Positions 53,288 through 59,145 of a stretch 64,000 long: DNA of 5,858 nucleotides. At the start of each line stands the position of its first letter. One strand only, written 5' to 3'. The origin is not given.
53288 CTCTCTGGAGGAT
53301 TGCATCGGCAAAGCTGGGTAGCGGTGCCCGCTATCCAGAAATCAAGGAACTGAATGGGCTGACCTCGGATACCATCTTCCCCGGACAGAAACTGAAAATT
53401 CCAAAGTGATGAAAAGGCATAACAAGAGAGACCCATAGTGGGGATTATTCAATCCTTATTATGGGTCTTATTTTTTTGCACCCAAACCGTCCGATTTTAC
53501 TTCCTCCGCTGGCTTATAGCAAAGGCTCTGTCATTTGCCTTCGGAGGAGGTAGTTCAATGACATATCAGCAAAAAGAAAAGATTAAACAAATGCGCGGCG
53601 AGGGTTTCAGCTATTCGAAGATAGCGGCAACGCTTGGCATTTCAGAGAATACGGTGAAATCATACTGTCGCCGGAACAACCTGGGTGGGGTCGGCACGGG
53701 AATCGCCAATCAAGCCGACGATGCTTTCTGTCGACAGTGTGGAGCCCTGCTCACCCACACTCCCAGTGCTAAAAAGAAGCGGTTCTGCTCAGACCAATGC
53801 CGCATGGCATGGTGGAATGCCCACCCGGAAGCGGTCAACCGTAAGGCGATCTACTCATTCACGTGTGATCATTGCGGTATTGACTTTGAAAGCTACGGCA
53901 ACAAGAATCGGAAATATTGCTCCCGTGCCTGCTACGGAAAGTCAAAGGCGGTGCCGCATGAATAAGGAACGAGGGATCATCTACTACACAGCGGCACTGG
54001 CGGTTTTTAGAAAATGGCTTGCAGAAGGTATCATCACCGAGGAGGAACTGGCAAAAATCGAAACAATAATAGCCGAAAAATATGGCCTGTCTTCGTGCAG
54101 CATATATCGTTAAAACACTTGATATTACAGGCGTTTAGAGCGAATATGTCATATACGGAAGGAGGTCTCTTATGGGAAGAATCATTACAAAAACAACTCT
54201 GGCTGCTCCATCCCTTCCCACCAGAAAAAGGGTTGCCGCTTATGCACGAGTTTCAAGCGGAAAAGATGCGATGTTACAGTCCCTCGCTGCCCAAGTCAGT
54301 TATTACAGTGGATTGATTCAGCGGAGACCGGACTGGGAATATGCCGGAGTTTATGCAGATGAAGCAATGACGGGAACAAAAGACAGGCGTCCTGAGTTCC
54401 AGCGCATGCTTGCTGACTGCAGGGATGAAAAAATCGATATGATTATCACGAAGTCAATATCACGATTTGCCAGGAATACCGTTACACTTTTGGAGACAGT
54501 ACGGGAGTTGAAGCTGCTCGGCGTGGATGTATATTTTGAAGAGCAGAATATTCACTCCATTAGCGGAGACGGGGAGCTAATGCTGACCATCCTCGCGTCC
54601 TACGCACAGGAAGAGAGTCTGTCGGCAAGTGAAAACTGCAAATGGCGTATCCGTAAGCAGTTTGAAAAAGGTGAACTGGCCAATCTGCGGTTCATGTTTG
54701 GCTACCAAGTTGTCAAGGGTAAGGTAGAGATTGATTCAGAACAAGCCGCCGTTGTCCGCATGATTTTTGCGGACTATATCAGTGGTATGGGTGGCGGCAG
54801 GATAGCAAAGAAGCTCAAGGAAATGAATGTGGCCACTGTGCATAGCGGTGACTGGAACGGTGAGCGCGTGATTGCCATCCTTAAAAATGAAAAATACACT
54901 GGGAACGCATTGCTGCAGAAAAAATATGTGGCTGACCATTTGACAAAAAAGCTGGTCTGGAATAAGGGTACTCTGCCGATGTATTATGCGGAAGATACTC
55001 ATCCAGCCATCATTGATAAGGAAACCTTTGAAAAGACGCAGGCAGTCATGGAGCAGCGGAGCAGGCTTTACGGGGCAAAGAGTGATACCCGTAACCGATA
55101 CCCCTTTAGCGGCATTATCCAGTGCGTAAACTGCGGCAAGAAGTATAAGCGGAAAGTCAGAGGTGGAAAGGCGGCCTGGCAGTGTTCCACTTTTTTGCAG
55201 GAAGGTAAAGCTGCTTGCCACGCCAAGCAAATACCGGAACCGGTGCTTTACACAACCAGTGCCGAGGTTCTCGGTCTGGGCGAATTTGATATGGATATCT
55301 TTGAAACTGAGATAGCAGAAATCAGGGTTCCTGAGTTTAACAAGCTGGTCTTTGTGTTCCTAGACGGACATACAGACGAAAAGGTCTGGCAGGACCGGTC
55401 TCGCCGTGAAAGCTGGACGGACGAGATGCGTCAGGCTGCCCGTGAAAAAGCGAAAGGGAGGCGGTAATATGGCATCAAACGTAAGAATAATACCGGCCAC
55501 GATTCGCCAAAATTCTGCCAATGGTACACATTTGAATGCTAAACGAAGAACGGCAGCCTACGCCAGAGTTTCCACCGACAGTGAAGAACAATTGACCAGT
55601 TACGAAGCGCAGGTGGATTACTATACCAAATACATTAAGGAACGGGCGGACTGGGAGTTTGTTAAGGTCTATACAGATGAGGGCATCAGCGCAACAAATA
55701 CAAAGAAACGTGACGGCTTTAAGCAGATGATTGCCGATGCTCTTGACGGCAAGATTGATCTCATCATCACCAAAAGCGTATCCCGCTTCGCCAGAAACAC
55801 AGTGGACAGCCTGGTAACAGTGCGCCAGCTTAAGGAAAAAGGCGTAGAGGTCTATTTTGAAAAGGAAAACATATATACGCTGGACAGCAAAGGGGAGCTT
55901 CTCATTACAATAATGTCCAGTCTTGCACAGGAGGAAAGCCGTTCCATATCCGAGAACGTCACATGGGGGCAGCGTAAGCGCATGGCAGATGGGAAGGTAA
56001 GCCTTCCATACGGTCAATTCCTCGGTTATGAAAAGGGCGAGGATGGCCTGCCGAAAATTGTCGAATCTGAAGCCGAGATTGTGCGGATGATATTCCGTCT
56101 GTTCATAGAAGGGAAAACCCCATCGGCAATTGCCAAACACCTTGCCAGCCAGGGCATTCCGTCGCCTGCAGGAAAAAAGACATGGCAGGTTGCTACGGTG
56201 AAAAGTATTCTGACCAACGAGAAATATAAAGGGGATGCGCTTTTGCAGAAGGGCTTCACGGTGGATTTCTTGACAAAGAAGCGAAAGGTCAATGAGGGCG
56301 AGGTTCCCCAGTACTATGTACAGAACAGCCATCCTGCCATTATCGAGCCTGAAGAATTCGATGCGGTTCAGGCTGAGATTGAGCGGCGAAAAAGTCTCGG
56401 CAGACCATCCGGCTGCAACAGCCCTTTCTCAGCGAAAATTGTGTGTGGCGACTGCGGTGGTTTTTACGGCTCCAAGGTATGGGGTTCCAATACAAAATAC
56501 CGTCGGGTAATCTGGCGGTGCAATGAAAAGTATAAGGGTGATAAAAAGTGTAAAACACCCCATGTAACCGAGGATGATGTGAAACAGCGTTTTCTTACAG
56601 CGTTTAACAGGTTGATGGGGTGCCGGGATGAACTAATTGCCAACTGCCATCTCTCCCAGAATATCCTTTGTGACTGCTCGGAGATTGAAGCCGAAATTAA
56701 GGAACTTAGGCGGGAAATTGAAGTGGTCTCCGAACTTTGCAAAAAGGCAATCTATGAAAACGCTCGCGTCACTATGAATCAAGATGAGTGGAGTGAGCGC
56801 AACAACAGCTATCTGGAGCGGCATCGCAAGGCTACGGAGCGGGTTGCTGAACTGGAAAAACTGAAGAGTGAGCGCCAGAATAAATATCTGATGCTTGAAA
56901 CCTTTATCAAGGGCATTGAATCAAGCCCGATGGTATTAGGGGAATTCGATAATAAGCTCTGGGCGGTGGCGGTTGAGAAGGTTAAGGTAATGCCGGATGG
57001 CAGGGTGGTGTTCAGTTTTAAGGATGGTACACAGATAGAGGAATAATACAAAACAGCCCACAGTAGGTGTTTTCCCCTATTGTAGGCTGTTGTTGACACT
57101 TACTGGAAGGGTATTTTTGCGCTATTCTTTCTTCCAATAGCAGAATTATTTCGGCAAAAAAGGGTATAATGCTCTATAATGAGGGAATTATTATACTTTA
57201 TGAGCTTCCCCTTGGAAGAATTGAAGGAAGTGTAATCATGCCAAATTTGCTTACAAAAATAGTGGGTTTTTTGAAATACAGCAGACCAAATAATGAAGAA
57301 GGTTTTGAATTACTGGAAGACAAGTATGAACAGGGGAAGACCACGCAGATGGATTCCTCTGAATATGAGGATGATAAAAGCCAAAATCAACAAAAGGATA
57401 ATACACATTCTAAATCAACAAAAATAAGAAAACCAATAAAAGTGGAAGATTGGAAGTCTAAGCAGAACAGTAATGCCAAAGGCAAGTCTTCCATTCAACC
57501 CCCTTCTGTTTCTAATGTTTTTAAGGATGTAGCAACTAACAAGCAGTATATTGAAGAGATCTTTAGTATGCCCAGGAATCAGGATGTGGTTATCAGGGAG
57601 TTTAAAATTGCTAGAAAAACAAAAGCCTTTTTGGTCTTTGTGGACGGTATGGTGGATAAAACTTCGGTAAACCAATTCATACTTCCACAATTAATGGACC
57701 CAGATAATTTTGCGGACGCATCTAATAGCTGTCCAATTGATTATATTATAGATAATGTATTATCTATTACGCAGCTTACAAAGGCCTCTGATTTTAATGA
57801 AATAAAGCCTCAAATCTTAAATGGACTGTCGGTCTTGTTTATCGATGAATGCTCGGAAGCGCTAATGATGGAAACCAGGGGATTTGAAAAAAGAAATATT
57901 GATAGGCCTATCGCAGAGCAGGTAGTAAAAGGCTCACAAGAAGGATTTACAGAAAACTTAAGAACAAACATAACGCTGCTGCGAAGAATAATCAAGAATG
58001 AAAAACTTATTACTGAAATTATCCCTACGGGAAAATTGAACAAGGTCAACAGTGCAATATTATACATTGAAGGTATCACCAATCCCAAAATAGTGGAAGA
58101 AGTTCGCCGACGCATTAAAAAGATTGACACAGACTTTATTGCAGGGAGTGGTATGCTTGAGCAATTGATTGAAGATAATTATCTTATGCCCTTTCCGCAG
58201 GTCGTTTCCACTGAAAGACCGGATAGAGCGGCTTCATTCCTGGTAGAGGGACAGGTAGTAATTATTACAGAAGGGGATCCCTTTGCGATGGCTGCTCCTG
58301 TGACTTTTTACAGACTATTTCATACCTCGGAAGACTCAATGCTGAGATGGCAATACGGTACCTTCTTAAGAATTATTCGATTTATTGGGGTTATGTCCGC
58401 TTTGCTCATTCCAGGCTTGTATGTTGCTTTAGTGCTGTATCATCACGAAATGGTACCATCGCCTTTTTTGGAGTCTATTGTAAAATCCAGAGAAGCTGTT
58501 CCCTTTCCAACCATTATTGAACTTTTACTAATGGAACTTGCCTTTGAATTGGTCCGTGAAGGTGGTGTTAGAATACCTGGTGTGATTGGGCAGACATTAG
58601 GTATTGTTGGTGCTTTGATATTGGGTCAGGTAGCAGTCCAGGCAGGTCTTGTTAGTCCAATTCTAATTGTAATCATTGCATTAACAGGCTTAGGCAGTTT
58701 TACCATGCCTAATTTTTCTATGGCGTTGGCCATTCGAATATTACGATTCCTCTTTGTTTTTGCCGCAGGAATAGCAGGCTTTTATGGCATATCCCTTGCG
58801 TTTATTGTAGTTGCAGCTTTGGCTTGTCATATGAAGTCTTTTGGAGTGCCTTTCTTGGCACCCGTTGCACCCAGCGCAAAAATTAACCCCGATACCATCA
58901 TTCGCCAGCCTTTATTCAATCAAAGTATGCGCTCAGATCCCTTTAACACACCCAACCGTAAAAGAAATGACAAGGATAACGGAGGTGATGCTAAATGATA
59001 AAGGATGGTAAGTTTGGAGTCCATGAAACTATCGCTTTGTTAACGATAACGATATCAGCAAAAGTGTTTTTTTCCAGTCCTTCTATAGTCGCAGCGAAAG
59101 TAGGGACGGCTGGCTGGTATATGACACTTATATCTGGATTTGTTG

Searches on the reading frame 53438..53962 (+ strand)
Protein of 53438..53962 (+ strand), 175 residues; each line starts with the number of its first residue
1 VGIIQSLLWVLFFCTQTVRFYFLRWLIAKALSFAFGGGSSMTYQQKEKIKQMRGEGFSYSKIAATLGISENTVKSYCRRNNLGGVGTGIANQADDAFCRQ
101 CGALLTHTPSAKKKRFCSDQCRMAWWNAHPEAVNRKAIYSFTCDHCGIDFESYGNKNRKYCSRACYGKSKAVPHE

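Call 11: search_protein_families(library=pfam, proteins=[window:53438-53962:+], max_evalue=0.01)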
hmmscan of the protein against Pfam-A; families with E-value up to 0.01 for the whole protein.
window:53438-53962:+ (175 aa): 8 families
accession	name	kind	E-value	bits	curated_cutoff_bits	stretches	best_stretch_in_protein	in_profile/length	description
PF08281.18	Sigma70_r4_2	-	1.8e-06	27.9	25.7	1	41-79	11-49/54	Sigma-70, region 4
PF13936.12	HTH_38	-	4.2e-05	23.6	27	1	40-80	4-44/44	Helix-turn-helix domain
PF06056.18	Terminase_5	-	7.1e-05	23.1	20.3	1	56-83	13-40/58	Putative ATPase subunit of terminase (gpP-like)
PF13384.12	HTH_23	-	0.00012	22.2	24.6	1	49-80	10-41/50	Homeodomain-like domain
PF04545.22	Sigma70_r4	-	0.00021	21.1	24.1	1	41-75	5-39/50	Sigma-70, region 4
PF00196.25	GerE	-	0.00028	20.9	23.5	1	51-78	12-39/57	Bacterial regulatory proteins, luxR family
PF13518.12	HTH_28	-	0.0013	19.2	25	1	50-85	7-41/52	Helix-turn-helix domain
PF15978.11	TnsD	-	0.004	16.7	32.4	0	46-83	188-226/355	Tn7-like transposition protein D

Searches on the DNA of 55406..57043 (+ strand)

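Call 116: search_rna_families(sources=[L049, L347, L048, L060], threshold=evalue, max_evalue=0.01)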
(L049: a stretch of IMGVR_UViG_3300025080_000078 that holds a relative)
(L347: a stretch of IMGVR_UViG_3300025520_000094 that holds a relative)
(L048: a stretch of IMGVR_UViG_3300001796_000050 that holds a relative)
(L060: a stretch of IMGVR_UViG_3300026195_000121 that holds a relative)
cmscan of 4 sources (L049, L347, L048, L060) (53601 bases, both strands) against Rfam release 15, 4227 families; matches with E-value up to 0.01: 4.
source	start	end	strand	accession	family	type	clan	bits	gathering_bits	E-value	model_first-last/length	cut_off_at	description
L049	15077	15256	-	RF00023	tmRNA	Gene;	CL00001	61.6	47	1e-21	186-374/374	5'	transfer-messenger RNA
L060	6356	6451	-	RF00023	tmRNA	Gene;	CL00001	58.8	47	1.6e-20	271-374/374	5'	transfer-messenger RNA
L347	1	92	+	RF00023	tmRNA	Gene;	CL00001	45.9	47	4.1e-15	284-374/374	5'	transfer-messenger RNA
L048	11925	11999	-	RF00023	tmRNA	Gene;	CL00001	43.4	47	5.2e-14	298-374/374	5'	transfer-messenger RNA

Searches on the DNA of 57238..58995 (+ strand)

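Call 32: search_rna_families(source=L002, start=1, end=1400, threshold=evalue, max_evalue=0.1)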
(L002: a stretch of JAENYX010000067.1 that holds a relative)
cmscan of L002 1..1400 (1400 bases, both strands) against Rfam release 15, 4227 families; matches with E-value up to 0.1: 0.
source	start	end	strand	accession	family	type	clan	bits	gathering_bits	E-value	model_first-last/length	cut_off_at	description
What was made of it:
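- Tried and rejected: Rfam found nothing (call 32).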
